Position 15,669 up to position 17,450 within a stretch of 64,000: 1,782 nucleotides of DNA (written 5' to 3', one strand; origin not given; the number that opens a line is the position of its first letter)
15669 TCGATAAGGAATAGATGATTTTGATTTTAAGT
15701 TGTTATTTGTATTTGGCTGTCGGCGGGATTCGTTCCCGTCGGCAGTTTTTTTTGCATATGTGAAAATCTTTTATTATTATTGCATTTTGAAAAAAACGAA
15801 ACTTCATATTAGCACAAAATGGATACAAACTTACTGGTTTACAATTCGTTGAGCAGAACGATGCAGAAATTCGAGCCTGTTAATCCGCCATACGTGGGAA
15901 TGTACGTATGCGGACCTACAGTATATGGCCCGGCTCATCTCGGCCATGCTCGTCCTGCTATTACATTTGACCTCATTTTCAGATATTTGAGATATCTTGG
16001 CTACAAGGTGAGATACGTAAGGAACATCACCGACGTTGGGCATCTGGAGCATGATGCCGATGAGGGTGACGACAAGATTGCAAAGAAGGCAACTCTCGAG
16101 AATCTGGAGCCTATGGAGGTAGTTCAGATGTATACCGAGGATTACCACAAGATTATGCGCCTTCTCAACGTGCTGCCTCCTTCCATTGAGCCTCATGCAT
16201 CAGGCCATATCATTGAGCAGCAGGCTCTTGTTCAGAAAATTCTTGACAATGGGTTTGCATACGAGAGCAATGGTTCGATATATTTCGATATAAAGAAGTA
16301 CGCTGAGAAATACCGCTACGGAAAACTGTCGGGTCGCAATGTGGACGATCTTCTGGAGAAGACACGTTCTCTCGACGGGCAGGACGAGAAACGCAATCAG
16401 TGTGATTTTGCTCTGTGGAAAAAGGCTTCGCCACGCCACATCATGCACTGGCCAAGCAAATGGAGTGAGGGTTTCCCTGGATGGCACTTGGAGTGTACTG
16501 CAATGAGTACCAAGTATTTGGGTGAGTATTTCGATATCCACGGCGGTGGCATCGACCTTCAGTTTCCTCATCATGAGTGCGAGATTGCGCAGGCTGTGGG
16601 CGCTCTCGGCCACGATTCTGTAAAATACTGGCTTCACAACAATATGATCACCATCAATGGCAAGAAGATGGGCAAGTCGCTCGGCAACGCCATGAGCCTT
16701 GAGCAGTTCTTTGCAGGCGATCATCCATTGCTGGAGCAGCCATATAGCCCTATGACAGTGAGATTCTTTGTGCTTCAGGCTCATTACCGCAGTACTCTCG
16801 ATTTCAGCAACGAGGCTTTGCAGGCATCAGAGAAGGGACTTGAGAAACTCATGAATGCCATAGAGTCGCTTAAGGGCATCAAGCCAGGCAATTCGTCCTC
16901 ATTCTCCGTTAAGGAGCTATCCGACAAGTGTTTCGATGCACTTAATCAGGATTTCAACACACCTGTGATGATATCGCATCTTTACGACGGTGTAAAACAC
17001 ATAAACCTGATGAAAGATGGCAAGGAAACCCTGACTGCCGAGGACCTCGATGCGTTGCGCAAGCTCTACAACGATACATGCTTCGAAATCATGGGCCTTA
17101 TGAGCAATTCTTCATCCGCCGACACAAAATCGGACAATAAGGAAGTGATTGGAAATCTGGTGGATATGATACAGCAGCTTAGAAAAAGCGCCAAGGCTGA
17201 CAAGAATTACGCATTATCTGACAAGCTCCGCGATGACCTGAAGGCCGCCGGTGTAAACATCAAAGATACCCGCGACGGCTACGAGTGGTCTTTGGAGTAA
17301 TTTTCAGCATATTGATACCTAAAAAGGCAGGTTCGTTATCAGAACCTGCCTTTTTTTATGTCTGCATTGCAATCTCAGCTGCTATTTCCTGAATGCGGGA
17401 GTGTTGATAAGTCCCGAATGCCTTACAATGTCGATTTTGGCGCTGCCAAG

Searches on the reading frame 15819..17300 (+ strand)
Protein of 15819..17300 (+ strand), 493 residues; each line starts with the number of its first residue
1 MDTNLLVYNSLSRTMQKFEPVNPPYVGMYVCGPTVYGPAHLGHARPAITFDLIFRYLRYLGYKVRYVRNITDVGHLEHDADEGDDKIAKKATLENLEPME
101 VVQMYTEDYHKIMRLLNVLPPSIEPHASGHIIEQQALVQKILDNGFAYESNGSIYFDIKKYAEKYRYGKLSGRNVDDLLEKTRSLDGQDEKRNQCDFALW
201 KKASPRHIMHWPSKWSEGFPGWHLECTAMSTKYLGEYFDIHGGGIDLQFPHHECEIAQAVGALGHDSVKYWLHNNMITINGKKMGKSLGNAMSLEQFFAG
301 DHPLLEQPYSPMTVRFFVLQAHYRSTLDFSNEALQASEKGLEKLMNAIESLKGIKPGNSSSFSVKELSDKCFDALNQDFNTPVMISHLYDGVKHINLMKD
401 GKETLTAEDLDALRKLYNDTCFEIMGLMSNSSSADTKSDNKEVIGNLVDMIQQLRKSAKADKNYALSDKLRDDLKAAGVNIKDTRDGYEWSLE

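Call 55: search_protein_families(library=pfam, proteins=[window:15819-17300:+], max_evalue=0.00001)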
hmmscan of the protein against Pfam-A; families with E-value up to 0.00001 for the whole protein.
window:15819-17300:+ (493 aa): 3 families
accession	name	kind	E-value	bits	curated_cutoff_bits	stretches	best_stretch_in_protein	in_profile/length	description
PF01406.26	tRNA-synt_1e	-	9.1e-102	340.9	27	1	18-337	2-299/301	tRNA synthetases class I (C) catalytic domain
PF09334.17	tRNA-synt_1g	-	1.8e-09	37.3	20.1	1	35-160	10-126/391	tRNA synthetases class I (M)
PF09190.17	DALR_2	-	5.9e-07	30.4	22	1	373-427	4-55/57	DALR domain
